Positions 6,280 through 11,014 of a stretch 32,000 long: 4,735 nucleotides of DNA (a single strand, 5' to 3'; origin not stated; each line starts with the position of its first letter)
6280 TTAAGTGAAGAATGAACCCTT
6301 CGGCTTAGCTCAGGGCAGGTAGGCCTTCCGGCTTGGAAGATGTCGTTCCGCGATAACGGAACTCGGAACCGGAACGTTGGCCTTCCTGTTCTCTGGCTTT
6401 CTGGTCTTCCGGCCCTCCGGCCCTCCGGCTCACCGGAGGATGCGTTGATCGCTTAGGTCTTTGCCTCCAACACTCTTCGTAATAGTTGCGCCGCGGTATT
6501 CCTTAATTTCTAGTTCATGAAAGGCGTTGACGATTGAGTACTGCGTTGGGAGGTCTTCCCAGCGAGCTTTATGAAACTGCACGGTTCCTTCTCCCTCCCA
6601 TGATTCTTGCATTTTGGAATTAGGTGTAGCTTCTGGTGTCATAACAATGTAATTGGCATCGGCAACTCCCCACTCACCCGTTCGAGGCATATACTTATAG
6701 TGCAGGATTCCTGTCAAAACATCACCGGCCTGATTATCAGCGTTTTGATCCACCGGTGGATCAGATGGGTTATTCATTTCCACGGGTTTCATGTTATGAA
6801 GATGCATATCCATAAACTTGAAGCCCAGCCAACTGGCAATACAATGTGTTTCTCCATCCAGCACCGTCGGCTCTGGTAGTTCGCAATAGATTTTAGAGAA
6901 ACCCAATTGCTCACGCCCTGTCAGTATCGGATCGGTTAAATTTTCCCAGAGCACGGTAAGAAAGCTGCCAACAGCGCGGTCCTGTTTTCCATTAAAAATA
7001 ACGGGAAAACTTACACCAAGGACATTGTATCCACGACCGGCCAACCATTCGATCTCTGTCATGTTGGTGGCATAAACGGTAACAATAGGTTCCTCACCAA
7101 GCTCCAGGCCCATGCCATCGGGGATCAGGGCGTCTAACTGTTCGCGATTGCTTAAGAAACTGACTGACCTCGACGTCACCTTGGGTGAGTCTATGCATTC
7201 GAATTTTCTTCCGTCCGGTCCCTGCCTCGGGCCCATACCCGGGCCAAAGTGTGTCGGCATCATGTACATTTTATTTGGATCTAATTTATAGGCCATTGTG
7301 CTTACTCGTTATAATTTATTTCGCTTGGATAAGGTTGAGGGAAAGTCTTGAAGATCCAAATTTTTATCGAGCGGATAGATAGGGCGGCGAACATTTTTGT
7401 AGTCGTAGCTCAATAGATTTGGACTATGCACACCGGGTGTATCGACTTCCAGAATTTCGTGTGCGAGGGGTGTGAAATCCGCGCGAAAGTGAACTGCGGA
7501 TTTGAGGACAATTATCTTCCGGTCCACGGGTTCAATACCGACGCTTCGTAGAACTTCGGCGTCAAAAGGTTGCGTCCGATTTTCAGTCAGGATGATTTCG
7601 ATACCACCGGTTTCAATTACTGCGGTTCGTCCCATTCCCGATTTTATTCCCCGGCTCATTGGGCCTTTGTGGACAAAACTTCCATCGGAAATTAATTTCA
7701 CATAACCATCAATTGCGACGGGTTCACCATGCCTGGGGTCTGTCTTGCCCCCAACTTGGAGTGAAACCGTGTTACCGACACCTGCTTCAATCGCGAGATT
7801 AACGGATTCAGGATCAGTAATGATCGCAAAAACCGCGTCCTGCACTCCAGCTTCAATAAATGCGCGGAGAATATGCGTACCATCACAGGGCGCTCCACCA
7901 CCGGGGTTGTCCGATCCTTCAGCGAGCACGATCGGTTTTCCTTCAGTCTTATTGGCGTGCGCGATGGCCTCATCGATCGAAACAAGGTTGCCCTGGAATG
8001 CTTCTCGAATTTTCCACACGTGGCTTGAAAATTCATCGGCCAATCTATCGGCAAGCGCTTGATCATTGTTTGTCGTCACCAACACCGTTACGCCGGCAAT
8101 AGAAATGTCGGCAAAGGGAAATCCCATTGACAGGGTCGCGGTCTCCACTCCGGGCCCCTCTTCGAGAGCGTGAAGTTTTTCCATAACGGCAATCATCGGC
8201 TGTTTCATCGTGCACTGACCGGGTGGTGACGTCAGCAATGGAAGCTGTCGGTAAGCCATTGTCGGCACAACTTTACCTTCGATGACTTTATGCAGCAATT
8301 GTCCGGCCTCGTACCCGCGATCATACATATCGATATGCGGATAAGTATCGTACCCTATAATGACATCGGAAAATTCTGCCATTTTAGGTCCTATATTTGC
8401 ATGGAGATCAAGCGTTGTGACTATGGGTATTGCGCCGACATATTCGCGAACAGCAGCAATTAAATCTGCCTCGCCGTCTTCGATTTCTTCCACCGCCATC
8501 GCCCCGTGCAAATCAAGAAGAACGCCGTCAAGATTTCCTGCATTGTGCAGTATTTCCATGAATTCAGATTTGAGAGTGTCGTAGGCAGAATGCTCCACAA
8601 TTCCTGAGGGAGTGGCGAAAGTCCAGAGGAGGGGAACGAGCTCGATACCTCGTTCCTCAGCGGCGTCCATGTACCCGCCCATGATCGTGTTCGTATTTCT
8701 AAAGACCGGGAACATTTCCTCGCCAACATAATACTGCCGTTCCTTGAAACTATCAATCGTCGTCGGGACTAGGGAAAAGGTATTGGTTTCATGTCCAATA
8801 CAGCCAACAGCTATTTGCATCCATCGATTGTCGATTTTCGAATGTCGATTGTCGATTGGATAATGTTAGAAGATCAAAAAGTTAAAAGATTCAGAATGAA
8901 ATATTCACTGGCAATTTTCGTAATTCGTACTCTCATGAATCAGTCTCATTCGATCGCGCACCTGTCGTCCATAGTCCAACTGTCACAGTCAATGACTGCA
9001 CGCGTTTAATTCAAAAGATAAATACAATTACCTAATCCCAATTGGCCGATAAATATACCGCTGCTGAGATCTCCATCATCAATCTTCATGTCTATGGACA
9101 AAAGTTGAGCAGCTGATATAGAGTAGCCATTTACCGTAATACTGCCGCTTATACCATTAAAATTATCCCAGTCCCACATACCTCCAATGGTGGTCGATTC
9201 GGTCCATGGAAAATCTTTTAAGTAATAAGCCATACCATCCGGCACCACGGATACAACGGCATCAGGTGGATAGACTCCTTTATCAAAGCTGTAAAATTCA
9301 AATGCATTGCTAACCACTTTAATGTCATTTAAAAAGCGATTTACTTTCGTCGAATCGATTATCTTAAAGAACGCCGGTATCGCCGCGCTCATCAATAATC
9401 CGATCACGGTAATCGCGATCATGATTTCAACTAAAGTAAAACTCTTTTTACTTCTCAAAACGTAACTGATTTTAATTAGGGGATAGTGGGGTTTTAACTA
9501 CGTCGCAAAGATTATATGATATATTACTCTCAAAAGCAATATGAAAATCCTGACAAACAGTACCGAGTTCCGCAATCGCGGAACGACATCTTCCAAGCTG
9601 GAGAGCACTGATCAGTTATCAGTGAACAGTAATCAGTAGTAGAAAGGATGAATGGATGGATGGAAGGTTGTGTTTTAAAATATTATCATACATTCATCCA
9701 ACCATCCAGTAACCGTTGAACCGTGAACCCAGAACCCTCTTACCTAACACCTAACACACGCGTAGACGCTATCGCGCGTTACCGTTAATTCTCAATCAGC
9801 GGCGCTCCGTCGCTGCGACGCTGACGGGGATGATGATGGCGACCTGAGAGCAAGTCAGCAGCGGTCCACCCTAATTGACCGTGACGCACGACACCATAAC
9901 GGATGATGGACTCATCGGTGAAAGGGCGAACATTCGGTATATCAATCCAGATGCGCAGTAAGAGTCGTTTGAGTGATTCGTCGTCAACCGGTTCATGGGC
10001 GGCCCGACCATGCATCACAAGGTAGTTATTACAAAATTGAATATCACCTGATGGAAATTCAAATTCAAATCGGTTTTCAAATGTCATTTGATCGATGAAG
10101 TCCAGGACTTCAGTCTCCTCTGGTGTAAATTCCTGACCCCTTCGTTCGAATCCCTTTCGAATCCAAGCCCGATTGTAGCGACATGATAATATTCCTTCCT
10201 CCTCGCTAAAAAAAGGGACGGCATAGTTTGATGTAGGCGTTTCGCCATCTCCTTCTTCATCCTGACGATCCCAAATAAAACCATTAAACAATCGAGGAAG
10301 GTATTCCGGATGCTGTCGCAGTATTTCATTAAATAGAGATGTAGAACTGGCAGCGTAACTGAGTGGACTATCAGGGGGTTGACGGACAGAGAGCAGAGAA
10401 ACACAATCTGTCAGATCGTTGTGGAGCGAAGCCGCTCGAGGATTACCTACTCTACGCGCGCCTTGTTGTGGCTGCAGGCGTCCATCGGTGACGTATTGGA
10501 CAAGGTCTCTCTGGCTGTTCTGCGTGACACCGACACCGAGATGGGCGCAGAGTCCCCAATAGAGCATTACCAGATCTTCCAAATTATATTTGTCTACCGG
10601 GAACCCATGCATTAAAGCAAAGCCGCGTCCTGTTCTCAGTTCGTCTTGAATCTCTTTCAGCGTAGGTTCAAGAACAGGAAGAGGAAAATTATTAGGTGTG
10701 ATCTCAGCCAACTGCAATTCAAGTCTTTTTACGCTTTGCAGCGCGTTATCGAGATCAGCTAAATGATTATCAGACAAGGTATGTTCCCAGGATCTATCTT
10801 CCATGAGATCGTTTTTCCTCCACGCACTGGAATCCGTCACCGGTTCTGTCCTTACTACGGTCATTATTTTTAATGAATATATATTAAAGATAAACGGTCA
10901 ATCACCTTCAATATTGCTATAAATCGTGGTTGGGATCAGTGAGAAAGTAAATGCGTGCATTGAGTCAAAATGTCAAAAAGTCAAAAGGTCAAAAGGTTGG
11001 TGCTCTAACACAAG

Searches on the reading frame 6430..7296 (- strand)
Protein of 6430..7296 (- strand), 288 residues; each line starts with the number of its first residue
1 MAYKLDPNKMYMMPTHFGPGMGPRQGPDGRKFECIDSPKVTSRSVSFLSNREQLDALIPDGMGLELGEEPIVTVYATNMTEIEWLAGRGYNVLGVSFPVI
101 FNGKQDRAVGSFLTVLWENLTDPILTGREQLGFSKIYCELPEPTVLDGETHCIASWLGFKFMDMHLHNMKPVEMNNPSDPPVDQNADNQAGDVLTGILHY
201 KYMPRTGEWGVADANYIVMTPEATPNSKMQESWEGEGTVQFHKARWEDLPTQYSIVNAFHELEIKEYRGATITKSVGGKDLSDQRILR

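Call 13: search_protein_families(library=pfam, proteins=[window:6430-7296:-])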
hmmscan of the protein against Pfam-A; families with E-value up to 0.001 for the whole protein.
window:6430-7296:- (288 aa): 1 family
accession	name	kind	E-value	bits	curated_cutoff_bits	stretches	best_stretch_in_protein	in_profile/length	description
PF06314.16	ADC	-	1.4e-21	77.6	29.8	1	13-267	2-216/238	Acetoacetate decarboxylase (ADC)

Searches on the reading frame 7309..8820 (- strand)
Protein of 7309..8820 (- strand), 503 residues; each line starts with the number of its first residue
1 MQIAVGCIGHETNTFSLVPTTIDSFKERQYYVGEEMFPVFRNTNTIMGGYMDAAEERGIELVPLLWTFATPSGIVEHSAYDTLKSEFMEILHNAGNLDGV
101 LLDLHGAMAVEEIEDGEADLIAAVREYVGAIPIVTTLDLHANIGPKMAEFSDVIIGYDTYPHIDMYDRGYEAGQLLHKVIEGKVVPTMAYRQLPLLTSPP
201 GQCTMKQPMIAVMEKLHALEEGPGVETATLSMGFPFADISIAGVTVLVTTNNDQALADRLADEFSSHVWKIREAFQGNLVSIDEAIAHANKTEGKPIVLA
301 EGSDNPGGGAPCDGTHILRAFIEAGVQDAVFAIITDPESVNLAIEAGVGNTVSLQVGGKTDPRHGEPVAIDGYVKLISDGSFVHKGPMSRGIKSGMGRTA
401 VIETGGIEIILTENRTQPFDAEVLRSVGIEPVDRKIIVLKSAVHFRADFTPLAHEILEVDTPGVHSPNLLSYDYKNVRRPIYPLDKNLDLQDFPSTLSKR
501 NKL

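Call 13: search_protein_families(library=pfam, proteins=[window:7309-8820:-])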
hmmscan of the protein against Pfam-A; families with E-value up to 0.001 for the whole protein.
window:7309-8820:- (503 aa): 2 families
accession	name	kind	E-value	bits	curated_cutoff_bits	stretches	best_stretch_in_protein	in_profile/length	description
PF07364.17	DUF1485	-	7.5e-96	321.3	22.8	1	3-289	2-289/290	Metallopeptidase family M81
PF07171.17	MlrC_C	-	3.6e-61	206.9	27.2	1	300-476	2-178/178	MlrC C-terminus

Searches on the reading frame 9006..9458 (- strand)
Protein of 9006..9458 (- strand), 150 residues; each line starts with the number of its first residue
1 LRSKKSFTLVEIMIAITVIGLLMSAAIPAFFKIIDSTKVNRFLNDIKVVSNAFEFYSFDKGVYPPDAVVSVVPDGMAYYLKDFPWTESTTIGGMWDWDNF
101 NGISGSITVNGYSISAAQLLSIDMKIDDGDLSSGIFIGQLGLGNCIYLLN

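Call 13: search_protein_families(library=pfam, proteins=[window:9006-9458:-])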
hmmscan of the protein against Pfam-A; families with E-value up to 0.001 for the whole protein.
window:9006-9458:- (150 aa): 1 family
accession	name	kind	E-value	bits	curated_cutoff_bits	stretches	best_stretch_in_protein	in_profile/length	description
PF07963.17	N_methyl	-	2.3e-07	30.6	21.2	1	1-27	1-27/27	Prokaryotic N-terminal methylation motif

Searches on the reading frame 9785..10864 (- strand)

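Call 13: search_protein_families(library=pfam, proteins=[window:9785-10864:-])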
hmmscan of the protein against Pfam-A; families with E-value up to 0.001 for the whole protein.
window:9785-10864:- (359 aa): 1 family
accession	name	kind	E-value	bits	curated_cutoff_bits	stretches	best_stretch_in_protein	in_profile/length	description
PF02668.22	TauD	-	3.2e-19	70.3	27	1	55-306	9-267/267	Taurine catabolism dioxygenase TauD, TfdA family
